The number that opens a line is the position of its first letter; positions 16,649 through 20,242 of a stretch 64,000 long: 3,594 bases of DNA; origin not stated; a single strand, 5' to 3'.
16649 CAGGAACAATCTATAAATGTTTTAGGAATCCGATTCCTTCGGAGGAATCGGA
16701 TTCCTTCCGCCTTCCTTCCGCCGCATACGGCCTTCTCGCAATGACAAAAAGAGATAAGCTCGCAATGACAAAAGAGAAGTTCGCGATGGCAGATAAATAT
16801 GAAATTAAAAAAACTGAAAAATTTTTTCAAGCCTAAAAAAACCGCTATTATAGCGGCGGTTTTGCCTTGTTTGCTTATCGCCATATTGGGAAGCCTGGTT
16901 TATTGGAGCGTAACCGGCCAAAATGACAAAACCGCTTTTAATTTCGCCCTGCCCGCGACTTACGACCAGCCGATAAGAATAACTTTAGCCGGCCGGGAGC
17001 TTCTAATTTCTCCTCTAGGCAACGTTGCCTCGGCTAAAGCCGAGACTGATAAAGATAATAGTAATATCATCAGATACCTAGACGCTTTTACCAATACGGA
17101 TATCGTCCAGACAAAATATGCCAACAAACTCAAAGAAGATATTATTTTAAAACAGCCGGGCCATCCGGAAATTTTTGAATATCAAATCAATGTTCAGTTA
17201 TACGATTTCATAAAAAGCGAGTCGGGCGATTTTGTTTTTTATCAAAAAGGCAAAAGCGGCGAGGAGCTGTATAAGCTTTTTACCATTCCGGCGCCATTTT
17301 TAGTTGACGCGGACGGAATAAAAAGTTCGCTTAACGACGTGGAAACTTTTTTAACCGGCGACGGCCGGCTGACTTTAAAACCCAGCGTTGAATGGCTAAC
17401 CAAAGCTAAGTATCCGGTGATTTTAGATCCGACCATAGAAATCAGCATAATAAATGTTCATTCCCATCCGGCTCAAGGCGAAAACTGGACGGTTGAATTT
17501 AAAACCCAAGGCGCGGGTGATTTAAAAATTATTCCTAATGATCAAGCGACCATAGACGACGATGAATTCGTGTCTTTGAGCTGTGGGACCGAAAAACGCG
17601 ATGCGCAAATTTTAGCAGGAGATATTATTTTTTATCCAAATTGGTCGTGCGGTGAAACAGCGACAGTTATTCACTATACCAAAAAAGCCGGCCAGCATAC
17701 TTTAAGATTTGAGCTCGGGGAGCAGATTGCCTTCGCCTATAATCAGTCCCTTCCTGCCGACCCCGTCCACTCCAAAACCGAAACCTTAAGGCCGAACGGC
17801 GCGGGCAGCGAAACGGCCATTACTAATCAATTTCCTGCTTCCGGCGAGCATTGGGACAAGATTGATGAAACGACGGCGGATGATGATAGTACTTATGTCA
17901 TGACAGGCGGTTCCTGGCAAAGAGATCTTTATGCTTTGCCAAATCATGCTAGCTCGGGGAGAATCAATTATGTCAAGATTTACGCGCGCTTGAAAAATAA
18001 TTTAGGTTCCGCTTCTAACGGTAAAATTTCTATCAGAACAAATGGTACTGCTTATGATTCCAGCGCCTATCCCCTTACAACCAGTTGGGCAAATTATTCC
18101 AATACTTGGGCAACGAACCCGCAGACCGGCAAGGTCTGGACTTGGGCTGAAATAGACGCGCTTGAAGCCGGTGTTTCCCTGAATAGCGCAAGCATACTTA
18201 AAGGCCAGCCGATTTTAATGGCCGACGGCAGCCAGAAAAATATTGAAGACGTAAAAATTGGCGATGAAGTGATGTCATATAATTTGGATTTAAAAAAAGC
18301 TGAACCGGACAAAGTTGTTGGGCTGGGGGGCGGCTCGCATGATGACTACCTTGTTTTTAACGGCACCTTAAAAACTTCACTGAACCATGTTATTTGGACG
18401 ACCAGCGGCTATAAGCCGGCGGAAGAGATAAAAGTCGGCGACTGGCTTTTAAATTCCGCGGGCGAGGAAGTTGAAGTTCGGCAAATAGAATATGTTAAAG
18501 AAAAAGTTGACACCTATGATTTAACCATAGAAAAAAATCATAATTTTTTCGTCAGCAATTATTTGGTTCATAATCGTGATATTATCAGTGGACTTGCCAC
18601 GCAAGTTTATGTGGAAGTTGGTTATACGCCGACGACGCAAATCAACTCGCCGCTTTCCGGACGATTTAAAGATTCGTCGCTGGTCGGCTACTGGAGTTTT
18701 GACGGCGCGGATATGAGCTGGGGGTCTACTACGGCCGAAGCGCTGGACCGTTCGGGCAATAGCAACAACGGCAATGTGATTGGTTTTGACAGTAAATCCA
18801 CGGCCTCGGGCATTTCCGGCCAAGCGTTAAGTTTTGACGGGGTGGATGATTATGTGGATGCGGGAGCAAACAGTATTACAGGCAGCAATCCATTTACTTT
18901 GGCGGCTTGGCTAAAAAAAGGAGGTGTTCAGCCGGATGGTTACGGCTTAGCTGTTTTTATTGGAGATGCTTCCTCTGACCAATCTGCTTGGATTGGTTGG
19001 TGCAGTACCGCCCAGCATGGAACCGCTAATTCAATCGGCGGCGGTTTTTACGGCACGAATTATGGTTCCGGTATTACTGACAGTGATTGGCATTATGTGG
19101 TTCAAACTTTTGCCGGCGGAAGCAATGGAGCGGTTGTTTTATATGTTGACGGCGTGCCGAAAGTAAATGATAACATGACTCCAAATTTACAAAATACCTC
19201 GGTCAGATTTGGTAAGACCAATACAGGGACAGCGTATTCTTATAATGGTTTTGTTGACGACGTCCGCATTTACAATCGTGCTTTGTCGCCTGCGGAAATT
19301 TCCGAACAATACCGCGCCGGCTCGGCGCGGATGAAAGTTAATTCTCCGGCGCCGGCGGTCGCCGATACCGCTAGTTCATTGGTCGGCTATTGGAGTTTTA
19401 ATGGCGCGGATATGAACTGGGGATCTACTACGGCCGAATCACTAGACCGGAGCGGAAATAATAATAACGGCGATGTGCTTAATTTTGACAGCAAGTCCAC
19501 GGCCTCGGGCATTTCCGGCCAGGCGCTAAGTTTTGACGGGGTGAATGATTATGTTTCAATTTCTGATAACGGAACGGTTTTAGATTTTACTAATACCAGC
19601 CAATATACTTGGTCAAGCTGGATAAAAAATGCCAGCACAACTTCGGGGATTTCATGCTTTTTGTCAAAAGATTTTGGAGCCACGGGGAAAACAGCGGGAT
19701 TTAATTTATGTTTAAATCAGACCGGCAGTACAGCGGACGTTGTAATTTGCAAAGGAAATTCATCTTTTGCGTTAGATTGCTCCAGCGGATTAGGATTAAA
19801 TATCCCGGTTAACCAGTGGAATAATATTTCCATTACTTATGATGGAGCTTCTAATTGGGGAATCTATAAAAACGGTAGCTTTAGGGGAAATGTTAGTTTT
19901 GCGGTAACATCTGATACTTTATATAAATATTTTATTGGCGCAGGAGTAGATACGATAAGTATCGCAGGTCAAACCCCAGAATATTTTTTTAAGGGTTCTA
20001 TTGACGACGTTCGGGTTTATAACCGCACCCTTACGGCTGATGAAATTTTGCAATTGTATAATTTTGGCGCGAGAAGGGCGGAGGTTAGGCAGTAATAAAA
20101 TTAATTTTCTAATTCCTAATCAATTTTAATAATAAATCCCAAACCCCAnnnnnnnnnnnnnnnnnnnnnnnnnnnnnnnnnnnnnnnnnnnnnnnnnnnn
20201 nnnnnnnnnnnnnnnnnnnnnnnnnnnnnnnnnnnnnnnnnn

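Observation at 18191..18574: Bacterial intein-like (Hint) domain embedded between the anchor half and the LamG half of a giant surface protein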

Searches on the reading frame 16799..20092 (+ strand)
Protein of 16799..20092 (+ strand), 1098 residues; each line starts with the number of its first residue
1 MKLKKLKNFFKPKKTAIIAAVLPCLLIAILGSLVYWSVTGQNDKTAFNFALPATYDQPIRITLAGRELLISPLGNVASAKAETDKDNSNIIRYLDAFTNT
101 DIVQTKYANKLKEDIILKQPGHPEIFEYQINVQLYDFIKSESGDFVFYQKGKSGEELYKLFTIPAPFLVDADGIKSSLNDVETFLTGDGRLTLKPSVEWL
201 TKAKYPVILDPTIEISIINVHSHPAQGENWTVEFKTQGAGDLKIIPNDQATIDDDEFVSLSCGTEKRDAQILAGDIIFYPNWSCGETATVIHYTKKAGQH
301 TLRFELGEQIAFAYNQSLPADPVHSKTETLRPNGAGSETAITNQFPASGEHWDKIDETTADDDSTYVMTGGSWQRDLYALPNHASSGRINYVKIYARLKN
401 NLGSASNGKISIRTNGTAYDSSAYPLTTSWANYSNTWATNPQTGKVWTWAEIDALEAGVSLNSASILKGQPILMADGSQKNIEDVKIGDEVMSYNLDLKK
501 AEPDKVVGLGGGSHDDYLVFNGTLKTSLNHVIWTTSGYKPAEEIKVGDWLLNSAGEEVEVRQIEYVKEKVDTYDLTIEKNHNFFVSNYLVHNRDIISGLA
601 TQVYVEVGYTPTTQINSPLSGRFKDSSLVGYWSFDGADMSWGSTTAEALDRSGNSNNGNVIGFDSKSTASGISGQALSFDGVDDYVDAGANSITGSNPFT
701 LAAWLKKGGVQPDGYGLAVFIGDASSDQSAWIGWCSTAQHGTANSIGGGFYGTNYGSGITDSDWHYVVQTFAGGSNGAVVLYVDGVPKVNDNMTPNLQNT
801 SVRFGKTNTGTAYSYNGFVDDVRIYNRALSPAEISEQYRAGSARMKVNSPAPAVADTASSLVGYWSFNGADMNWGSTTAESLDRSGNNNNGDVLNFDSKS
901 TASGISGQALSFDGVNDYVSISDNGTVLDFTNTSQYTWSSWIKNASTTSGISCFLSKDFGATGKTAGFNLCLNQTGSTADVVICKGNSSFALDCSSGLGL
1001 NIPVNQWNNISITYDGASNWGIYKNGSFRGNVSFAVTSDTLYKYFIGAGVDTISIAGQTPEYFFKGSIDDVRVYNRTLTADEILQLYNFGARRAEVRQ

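Call 3: search_protein_families(library=pfam, proteins=[window:16799-20092:+], max_evalue=1)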
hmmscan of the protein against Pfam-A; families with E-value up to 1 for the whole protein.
window:16799-20092:+ (1098 aa): 8 families
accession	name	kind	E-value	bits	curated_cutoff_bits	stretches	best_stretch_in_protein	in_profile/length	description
PF13385.13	Laminin_G_3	-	8.1e-38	130.4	27.6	2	680-835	1-151/151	Concanavalin A-like lectin/glucanases superfamily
PF02973.23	Sialidase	-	1.1e-09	38.6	26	2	767-837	107-184/189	Sialidase, N-terminal domain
PF07591.16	PT-HINT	-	1.2e-09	38.9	27.7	1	474-588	4-125/137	Pretoxin HINT domain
PF05203.21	Hom_end_hint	-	3.8e-08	34.1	32.1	1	468-523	4-54/228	Hom_end-associated Hint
PF07953.20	Toxin_R_bind_N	-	3.2e-06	27.4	23.8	1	882-1032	5-151/191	Clostridium neurotoxin, N-terminal receptor binding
PF14890.11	Intein_splicing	-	9.1e-06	26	35.8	1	512-592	114-155/155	Intein splicing domain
PF02210.31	Laminin_G_2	-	0.051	14.5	22.9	0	753-824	43-123/126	Laminin G domain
PF00354.24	Pentaxin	-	0.13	12.4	25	0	763-842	84-171/194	Pentaxin family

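Call 4: search_protein_families(library=ncbifam, proteins=[window:16799-20092:+], max_evalue=1)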
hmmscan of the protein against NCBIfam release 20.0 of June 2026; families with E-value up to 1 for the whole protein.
window:16799-20092:+ (1098 aa): 4 families
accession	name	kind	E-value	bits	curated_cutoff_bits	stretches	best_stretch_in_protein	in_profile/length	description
NF052521.1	TafC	equivalog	1.8e-23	83.3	410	2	862-1089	149-362/373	TafC family fimbrial protein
TIGR01443.1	intein_Cterm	domain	0.0023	18.1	15.6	1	572-587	2-17/24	intein C-terminal splicing region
NF038162.1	RtcB_rel_intein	exception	0.0031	15.5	1150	1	559-593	543-579/961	intein-containing RtcB family protein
NF038136.1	rSAM_Rv_intein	exception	0.035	12.9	700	1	469-493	80-104/574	intein-containing Rv2578c family radical SAM protein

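Call 19: find_encoding_contigs(protein=window:16799-20092:+, flank=3000, max_places=3)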
Protein window:16799-20092:+ (1098 aa): no gene with exactly this product is on record in the collection.

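Call 53: list_cluster_members(proteins=[window:16799-20092:+, P0078, P0086, P0094, P0081, P0123])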
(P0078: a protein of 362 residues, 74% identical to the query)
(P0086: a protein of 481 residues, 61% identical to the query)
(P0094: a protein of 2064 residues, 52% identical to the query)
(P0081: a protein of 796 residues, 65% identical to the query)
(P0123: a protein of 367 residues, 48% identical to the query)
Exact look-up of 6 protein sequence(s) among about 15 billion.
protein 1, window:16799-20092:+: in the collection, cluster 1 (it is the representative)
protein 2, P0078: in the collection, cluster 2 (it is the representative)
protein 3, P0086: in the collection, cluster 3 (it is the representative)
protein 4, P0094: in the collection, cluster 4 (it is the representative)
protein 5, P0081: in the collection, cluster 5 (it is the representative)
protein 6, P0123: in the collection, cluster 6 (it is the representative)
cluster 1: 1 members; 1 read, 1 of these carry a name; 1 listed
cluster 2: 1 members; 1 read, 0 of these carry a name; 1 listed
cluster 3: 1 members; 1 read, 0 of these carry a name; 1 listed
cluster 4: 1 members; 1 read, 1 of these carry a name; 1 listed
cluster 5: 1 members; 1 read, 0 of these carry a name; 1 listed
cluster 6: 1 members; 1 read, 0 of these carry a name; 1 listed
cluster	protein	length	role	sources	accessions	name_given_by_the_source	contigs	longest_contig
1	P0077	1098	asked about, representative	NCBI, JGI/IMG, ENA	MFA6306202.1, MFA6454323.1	MAG: LamG-like jellyroll fold domain-containing protein [Patescibacteria group bacterium] | hypothetical protein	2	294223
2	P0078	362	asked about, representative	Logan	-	-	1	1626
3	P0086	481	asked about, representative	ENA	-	-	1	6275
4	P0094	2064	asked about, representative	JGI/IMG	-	hypothetical protein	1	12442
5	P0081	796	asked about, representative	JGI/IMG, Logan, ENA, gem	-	-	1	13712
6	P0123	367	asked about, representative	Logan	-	-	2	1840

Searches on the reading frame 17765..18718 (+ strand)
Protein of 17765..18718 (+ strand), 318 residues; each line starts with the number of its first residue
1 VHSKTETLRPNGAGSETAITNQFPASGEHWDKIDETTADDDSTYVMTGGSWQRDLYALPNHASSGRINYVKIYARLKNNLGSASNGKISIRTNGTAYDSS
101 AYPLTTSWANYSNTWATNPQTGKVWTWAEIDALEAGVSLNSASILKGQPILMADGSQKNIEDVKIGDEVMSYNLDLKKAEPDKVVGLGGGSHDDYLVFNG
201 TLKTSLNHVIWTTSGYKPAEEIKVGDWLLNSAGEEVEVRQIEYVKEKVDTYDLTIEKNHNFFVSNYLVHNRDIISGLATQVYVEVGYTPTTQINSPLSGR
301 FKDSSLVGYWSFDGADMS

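Call 46: predict_structure(alignment_id=A4)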
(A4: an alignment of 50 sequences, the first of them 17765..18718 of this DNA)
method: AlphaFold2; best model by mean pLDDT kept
length: 318 residues; sequences in the alignment: 50
mean_pLDDT: 77.5   pTM: 0.68
mean pLDDT of the five models: 77.5, 77.4, 77.1, 76.2, 75.1
residues with pLDDT >= 90: 146; 70-90: 60; 50-70: 54; < 50: 58
segments of 3 or more residues with pLDDT < 50: 188-197, 199-209, 245-271, 313-318
pLDDT, mean of each block of 10 residues (from residue 1): 92 98 96 94 93 98 97 95 90 98 96 98 98 98 73 84 82 65 64 44 45 60 73 66 46 42 39 81 97 71 53 48
secondary structure, 60 per line:
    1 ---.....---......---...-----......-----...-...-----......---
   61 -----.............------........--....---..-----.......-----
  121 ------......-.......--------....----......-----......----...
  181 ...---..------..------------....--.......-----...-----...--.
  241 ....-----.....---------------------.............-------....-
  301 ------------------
elements in order: E4-8 E12-17 E21-23 H29-33 E44-46 E52-57 E66-78 E85-92 E95-98 E109-115 H127-132 E134-140 E149-152 E157-159 E168-173 E178-183 E209-212 E215-218 E227-229 E235-237 E240-244 E250-254 E276-288 H296-299

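Call 51: fold_search(model_id=the predicted structure, library=pdb)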
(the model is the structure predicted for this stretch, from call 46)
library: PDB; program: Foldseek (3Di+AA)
matches with E <= 10: 1492; with E <= 0.001: 17
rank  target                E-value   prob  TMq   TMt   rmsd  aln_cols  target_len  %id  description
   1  7vnn_D                1.8e-04  0.96  0.22  0.12  24.8       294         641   10  Complex structure of Clostridioides difficile enzymatic component (CDTa) and binding component (CDTb) pore with long s (released 2022-10-26)
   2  6tmm_AAA              2.0e-04  1.00  0.16  0.31  18.8       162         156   22  BIL2 domain from T.thermophila BUBL1 locus (C1A-N143A) (released 2020-12-16)
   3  7vnn_A                2.0e-04  0.97  0.22  0.12  26.3       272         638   10  Complex structure of Clostridioides difficile enzymatic component (CDTa) and binding component (CDTb) pore with long s (released 2022-10-26)
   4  6tfj_A                2.3e-04  0.89  0.19  0.09  23.0       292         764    8  Vip3Aa protoxin structure (released 2020-08-12)
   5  5g56                  2.3e-04  0.85  0.18  0.10  20.4       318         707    9  THE TETRA-MODULAR CELLULOSOMAL ARABINOXYLANASE CtXyl5A STRUCTURE AS REVEALED BY X-RAY CRYSTALLOGRAPHY (released 2016-06-29)
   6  6uwr_A                2.5e-04  0.94  0.21  0.11  25.1       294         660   11  Clostridium difficile binary toxin translocase CDTb in asymmetric tetradecamer conformation (released 2020-01-22)
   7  6y75_B                3.2e-04  1.00  0.16  0.32  17.6       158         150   22  BIL2 domain from T.thermophila BUBL1 locus (C1A-N143A) (released 2021-02-03)
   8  6tfk_A                4.0e-04  0.85  0.20  0.10  23.2       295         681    7  Vip3Aa toxin structure (released 2020-08-12)
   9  6tfj_B                4.2e-04  0.87  0.21  0.10  23.1       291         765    7  Vip3Aa protoxin structure (released 2020-08-12)
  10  6y75_A                4.4e-04  1.00  0.16  0.32  17.6       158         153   22  BIL2 domain from T.thermophila BUBL1 locus (C1A-N143A) (released 2021-02-03)
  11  6uwi_A                4.7e-04  0.95  0.22  0.12  20.7       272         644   12  Crystal structure of the Clostridium difficile translocase CDTb (released 2020-01-22)
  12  6uwi_G                4.9e-04  0.95  0.22  0.12  21.2       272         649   12  Crystal structure of the Clostridium difficile translocase CDTb (released 2020-01-22)
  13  1wky                  5.2e-04  1.00  0.23  0.17   5.4       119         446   15  Crystal structure of alkaline mannanase from Bacillus sp. strain JAMB-602: catalytic domain and its Carbohydrate Binding (released 2005-06-15)
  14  6tmm_BBB              5.2e-04  1.00  0.17  0.32  17.6       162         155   21  BIL2 domain from T.thermophila BUBL1 locus (C1A-N143A) (released 2020-12-16)
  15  6uwi_E                6.4e-04  0.94  0.22  0.12  20.7       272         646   12  Crystal structure of the Clostridium difficile translocase CDTb (released 2020-01-22)
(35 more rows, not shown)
